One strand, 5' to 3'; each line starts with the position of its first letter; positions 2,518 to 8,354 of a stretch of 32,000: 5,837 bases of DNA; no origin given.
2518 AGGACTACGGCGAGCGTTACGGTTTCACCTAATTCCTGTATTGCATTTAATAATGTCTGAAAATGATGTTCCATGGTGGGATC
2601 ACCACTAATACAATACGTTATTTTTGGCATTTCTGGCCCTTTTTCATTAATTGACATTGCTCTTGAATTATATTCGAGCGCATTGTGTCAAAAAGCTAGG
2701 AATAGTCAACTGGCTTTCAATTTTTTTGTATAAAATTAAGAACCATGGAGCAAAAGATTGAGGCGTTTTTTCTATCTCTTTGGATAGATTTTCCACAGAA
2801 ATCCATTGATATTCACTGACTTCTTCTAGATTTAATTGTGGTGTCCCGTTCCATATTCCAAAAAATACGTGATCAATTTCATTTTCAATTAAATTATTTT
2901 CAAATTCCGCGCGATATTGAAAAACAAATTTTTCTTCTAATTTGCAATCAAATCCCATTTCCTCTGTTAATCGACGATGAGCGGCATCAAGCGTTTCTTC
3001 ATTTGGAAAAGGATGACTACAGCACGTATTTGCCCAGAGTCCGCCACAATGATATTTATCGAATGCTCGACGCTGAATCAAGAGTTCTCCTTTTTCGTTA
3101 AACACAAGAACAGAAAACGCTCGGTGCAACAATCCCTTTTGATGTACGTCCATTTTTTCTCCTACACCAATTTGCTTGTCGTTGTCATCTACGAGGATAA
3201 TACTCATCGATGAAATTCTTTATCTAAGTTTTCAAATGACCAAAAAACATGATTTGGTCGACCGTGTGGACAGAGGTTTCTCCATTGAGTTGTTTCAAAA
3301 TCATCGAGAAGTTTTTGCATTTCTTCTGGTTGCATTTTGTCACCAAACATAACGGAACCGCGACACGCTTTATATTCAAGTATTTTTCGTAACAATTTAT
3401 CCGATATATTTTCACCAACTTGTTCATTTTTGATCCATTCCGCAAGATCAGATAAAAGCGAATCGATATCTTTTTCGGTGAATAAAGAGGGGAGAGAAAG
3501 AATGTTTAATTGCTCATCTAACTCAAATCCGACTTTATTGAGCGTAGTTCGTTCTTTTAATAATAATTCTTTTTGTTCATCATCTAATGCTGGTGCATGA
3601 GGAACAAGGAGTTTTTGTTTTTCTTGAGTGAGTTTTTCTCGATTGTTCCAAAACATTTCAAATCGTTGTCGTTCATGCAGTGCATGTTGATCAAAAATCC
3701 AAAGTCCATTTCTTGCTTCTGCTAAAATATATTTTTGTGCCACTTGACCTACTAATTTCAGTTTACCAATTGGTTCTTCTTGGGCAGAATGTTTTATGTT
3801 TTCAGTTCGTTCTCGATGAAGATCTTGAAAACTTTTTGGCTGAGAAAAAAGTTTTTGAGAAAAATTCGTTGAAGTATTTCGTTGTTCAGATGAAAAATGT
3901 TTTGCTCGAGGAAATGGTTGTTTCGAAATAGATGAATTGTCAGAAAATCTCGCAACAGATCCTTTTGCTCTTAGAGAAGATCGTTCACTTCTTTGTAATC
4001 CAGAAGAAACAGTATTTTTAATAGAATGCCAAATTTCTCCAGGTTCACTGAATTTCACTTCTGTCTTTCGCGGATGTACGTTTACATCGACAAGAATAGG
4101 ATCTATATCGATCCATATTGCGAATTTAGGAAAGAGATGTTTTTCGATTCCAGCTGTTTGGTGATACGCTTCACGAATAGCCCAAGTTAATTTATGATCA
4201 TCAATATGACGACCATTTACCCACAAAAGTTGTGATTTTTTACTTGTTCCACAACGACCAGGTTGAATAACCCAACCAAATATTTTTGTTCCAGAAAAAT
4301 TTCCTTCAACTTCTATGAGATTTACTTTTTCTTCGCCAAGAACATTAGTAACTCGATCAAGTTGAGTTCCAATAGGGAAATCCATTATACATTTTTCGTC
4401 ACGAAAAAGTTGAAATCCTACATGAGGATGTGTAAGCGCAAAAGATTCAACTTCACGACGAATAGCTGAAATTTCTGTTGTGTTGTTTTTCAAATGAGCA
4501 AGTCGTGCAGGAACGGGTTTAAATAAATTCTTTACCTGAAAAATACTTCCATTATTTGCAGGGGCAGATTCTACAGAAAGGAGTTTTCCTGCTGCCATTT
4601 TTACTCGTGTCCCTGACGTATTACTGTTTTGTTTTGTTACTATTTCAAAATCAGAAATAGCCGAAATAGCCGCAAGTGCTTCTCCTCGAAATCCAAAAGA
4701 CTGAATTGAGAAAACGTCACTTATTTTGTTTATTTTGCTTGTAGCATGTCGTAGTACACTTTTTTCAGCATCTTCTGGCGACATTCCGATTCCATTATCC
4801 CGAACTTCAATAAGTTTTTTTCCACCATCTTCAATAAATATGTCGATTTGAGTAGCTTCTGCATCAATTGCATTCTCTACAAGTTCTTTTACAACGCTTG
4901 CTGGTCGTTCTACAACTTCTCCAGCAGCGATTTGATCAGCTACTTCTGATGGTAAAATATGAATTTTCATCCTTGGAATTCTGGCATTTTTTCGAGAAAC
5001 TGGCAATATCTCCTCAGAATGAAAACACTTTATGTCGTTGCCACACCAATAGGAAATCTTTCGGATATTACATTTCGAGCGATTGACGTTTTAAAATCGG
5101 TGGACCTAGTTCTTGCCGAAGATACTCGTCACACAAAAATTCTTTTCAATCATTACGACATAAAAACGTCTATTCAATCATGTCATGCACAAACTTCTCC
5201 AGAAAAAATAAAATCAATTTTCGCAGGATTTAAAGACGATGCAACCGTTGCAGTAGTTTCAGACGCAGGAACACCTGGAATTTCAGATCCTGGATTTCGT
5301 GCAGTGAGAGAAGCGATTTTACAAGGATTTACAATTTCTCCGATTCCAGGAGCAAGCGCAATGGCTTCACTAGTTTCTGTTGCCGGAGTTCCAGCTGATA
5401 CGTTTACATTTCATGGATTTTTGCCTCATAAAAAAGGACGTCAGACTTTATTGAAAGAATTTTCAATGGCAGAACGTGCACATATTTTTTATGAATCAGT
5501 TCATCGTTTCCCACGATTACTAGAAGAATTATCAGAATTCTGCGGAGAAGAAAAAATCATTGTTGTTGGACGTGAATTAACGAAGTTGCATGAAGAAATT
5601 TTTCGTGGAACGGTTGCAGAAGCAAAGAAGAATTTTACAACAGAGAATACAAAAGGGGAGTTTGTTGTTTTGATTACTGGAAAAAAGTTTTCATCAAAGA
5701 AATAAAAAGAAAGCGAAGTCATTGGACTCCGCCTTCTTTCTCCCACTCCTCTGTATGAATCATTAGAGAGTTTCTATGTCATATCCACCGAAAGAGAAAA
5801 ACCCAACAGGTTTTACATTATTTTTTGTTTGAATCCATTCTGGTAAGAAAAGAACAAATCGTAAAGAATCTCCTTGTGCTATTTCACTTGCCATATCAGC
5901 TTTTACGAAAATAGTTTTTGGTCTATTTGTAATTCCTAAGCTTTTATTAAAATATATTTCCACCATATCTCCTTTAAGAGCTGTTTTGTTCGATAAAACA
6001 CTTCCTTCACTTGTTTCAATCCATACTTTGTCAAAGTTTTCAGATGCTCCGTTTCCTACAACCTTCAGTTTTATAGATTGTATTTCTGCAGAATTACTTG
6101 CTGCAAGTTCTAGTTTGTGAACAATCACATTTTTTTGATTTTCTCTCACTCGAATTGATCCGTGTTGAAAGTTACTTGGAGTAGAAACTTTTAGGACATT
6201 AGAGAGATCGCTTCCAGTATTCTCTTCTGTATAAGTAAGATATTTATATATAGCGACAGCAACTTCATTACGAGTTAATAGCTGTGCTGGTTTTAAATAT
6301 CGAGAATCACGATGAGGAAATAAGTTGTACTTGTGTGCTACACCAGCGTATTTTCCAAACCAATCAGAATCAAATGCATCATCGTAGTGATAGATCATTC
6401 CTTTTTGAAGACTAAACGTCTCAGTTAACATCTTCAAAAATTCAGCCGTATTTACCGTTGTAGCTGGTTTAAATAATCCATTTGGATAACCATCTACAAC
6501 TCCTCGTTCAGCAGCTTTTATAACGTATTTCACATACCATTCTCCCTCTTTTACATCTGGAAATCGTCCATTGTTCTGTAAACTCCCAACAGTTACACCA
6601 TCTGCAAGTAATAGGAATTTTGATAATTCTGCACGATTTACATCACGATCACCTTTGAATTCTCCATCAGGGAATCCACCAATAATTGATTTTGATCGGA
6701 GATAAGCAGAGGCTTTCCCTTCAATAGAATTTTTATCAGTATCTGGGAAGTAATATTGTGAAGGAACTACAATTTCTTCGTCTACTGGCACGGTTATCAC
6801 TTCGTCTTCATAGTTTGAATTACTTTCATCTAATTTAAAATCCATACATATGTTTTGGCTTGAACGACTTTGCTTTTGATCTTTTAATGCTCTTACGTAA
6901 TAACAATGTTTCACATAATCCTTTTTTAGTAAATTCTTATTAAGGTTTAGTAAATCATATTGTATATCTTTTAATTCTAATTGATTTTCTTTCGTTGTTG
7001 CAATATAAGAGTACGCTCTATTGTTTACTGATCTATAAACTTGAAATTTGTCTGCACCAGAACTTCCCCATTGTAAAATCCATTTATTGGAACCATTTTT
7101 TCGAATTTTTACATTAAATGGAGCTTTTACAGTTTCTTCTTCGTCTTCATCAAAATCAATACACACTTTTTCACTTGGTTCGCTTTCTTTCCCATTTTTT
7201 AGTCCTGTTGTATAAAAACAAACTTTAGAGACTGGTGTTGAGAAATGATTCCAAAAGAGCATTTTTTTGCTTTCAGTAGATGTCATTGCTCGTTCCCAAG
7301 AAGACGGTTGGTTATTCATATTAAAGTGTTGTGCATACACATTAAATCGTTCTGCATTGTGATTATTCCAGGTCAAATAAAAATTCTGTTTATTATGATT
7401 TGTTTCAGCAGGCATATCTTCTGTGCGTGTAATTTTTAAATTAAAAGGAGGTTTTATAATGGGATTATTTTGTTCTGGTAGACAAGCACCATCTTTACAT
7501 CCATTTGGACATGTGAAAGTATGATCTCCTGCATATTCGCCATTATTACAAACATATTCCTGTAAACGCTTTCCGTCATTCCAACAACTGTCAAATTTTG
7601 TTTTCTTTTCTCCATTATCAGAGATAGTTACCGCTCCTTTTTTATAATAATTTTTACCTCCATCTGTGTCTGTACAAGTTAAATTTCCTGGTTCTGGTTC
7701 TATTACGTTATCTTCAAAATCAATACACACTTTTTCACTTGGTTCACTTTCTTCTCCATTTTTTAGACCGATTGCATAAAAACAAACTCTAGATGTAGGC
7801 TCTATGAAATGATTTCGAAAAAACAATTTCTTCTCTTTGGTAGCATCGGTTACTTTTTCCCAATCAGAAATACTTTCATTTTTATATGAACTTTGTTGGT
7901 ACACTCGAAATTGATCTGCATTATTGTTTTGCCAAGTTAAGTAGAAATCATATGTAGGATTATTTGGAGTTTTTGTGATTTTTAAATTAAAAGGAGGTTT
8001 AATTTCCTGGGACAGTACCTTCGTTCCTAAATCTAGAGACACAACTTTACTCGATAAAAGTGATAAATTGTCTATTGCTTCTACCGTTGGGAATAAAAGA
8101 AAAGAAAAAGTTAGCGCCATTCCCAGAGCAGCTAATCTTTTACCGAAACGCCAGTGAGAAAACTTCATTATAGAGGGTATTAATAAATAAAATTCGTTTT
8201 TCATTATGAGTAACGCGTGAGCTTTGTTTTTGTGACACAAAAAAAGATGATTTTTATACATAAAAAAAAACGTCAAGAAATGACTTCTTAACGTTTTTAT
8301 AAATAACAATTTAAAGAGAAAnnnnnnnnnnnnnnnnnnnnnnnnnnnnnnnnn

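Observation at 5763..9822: ECF sigma module 1: the same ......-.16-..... promoter precedes both the sigma operon and the ~800-aa SLH surface-protein gene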

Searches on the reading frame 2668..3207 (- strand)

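Call 47: search_protein_families(library=pfam, proteins=[window:2668-3207:-], max_evalue=0.001)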
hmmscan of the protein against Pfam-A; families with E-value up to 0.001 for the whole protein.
window:2668-3207:- (179 aa): 1 family
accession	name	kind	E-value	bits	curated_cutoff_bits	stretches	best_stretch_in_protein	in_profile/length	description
PF00293.34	NUDIX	-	4e-22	79.1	21.1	1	27-156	2-134/134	NUDIX domain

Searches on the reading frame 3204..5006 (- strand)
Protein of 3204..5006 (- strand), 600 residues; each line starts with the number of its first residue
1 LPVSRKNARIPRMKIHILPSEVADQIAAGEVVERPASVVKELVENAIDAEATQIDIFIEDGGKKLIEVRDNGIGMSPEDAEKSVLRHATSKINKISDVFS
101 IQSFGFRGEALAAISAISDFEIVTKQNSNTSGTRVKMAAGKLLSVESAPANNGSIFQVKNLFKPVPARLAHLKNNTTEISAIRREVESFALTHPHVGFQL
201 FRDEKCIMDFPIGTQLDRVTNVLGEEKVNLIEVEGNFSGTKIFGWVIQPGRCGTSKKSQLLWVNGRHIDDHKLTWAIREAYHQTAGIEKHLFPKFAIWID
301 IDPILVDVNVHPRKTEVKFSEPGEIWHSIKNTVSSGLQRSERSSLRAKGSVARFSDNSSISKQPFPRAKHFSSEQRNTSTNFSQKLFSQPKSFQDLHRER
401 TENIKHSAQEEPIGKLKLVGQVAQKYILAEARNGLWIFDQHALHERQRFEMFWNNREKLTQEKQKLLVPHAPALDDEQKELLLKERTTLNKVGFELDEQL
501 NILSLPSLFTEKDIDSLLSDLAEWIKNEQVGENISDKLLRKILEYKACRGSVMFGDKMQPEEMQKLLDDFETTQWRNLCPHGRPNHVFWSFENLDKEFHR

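Call 47: search_protein_families(library=pfam, proteins=[window:3204-5006:-], max_evalue=0.001)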
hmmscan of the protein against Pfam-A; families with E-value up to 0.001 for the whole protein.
window:3204-5006:- (600 aa): 4 families
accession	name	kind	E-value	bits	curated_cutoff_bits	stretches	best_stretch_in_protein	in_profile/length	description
PF08676.16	MutL_C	-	2.7e-26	92.4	25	1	419-556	1-140/142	MutL C terminal dimerisation domain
PF01119.25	DNA_mis_repair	-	2.3e-25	89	26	1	228-337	11-118/119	DNA mismatch repair protein, C-terminal domain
PF13589.12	HATPase_c_3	-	4.3e-15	56.4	25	1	36-136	4-104/137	Histidine kinase-, DNA gyrase B-, and HSP90-like ATPase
PF02518.31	HATPase_c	-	5.4e-10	40.1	26.4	1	33-89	4-63/111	Histidine kinase-, DNA gyrase B-, and HSP90-like ATPase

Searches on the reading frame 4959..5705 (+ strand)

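Call 47: search_protein_families(library=pfam, proteins=[window:4959-5705:+], max_evalue=0.001)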
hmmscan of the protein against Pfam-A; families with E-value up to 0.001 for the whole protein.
window:4959-5705:+ (248 aa): 1 family
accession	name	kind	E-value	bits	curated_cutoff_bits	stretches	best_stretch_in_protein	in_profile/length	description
PF00590.25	TP_methylase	-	1.8e-32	113.5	27.8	1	23-222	1-211/212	Tetrapyrrole (Corrin/Porphyrin) Methylases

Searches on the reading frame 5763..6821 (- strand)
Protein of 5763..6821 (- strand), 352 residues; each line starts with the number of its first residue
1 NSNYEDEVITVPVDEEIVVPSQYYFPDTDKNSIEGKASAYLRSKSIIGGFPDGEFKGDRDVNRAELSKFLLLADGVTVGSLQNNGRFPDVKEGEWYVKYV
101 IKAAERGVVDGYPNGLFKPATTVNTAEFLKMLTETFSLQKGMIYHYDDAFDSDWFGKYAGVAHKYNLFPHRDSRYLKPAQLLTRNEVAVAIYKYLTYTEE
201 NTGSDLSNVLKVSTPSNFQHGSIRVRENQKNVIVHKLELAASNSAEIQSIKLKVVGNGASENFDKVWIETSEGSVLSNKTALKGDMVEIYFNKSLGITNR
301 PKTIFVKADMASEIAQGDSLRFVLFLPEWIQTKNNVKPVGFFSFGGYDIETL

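Call 55: find_homologous_proteins(query=window:5763-6821:-, max_evalue=1e-10)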
Query window:5763-6821:- (352 aa): 261 proteins with E <= 1e-10 among 2550 candidates; the best 120 are listed.
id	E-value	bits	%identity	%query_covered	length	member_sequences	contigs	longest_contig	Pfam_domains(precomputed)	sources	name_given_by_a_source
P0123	1.3e-70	256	57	61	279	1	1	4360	PF00395.26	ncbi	-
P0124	3.3e-69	252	61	56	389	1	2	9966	PF00395.26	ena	-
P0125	5.2e-69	251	61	55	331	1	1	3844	PF00395.26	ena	-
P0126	2.0e-67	246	61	55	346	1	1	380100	PF00395.26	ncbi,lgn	-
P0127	3.5e-67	245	57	57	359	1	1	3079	PF00395.26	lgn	-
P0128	1.6e-65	240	61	55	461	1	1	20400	PF00395.26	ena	-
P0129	4.6e-65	238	59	55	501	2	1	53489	PF00395.26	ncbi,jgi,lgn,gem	ncbi:MAG: S-layer homology domain-containing protein [Patescibacteria group bacterium]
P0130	5.1e-65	238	58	55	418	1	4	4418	PF00395.26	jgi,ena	-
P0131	5.2e-65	238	59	55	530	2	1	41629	PF00395.26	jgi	-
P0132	1.2e-64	237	39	94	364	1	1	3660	PF00395.26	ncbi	-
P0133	1.3e-64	237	60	55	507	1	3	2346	PF00395.26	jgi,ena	-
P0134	1.5e-64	236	59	55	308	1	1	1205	PF00395.26,PF16656.12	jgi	jgi:hypothetical protein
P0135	5.4e-64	235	56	59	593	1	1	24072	PF00395.26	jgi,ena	-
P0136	6.1e-64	234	57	55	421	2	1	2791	PF00395.26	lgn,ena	-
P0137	6.9e-64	234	58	52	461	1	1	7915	PF00395.26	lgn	-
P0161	4.6e-61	225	57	54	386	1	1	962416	PF00395.26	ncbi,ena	-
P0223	2.9e-56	209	45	71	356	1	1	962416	PF00395.26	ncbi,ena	-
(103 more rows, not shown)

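Call 56: find_encoding_contigs(protein=P0161, flank=6000, max_places=2)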
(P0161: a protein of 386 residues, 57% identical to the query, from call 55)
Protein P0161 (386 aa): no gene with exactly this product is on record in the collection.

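Call 57: find_encoding_contigs(protein=P0223, flank=6000, max_places=2)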
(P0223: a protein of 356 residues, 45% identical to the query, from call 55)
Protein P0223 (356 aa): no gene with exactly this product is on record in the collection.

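Call 58: find_encoding_contigs(protein=P0126, flank=8000, max_places=2)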
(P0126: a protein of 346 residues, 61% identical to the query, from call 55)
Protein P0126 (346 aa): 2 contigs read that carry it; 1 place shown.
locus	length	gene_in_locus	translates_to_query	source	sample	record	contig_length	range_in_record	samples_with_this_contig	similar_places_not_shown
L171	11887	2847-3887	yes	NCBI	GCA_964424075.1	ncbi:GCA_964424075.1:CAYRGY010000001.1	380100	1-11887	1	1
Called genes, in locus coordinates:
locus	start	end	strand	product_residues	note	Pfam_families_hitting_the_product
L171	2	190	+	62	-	?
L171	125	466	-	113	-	-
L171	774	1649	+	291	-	-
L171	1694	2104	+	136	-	PF09945:DUF2177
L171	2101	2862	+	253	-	PF06966:DUF1295, PF02544:Steroid_dh (faint)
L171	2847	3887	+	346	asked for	PF00395:SLH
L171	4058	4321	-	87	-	-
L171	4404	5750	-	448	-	PF02403:Seryl_tRNA_N, PF00587:tRNA-synt_2b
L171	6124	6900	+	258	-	PF01261:AP_endonuc_2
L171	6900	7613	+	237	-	PF02463:SMC_N (weak), PF00005:ABC_tran, PF13304:AAA_21 (faint)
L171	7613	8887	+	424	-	PF12704:MacB_PCD, PF28560:PCD-like, PF02687:FtsX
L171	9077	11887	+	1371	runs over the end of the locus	PF04563:RNA_pol_Rpb2_1, PF04561:RNA_pol_Rpb2_2, PF04565:RNA_pol_Rpb2_3, PF10385:RNA_pol_Rpb2_45, PF00562:RNA_pol_Rpb2_6, PF04560:RNA_pol_Rpb2_7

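Call 59: find_encoding_contigs(protein=P0128, flank=8000, max_places=2)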
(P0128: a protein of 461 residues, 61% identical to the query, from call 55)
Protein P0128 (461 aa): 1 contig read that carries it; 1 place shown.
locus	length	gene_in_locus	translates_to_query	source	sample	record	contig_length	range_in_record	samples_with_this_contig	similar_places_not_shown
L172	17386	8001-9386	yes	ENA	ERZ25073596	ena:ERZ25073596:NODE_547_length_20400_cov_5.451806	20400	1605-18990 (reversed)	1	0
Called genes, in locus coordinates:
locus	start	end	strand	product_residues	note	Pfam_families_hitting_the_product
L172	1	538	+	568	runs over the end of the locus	PF02463:SMC_N (weak), PF11398:DUF2813, PF13175:AAA_15, PF13476:AAA_23 (weak), PF13304:AAA_21, PF13175:AAA_15, PF20469:OLD-like_TOPRIM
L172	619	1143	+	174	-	-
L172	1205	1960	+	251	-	-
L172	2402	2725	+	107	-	-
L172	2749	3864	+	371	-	PF01381:HTH_3, PF06114:Peptidase_M78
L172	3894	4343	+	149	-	-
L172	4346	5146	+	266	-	-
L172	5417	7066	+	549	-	PF00395:SLH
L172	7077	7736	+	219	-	PF13676:TIR_2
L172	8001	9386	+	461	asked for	PF00395:SLH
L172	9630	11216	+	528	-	-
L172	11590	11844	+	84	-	-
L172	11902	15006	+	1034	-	PF22148:Fervidolysin_NPro-like (weak), PF00082:Peptidase_S8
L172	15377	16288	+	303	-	-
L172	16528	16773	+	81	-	-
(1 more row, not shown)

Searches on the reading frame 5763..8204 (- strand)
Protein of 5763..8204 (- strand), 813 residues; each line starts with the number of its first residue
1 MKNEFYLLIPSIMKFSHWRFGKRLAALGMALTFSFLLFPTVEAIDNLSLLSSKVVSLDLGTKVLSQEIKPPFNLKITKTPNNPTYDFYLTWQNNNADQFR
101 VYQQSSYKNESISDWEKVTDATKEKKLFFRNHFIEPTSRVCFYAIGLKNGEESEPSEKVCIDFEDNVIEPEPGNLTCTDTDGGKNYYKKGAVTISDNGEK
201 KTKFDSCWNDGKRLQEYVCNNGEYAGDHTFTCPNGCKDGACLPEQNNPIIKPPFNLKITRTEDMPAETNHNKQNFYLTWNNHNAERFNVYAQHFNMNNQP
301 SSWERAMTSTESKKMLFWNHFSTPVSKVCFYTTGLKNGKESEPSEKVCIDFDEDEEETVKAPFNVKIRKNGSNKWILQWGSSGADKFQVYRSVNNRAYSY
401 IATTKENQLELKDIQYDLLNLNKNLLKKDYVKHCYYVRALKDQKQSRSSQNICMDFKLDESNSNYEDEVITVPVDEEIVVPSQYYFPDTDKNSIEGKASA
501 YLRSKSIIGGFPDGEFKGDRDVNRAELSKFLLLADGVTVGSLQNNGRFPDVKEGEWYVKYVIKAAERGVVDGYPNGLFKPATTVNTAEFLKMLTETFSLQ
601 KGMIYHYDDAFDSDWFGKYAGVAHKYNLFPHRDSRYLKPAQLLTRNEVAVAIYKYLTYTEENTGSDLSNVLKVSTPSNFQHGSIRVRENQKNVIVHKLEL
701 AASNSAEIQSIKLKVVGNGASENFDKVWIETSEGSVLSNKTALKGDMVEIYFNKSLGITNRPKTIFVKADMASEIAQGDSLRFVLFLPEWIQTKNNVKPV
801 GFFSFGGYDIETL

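Call 5: search_protein_families(library=pfam, proteins=[window:5763-8168:-], max_evalue=0.01)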
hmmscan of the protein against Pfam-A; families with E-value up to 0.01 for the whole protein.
window:5763-8168:- (801 aa): 2 families
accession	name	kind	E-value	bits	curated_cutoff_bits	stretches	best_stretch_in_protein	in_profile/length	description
PF00395.25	SLH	-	2.8e-19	69.3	20.8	2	535-577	1-43/44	S-layer homology domain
PF07140.17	IFNGR1_D2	-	0.0036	17.9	28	0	276-338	40-105/108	Interferon gamma receptor (IFNGR1), D2 domain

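Call 26: search_protein_families(library=ncbifam, proteins=[window:5763-8204:-], max_evalue=0.01)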
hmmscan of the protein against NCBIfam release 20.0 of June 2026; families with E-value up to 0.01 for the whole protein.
window:5763-8204:- (813 aa): 0 families

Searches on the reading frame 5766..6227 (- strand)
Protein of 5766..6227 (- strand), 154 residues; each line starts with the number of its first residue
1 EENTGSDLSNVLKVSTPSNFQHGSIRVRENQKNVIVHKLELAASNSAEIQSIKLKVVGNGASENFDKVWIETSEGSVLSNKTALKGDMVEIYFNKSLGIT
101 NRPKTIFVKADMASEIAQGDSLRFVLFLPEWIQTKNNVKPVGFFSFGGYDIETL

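Call 64: search_protein_families(library=pfam, proteins=[window:5766-6227:-], max_evalue=1)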
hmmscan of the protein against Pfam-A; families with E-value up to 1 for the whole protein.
window:5766-6227:- (154 aa): 1 family
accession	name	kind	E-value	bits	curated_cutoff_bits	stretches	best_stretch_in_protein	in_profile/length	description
PF19869.4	DUF6342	-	0.05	14.3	25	1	21-77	17-71/99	Family of unknown function (DUF6342)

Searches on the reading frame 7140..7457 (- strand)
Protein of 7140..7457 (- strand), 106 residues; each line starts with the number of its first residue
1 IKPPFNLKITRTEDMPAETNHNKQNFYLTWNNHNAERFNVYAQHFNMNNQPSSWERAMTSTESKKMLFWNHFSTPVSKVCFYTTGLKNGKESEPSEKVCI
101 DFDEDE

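Call 64: search_protein_families(library=pfam, proteins=[window:7140-7457:-], max_evalue=1)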
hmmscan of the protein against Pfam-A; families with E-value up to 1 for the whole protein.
window:7140-7457:- (106 aa): 1 family
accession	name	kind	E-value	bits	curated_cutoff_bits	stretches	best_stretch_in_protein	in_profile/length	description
PF07140.17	IFNGR1_D2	-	0.077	13.7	28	1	37-101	38-105/108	Interferon gamma receptor (IFNGR1), D2 domain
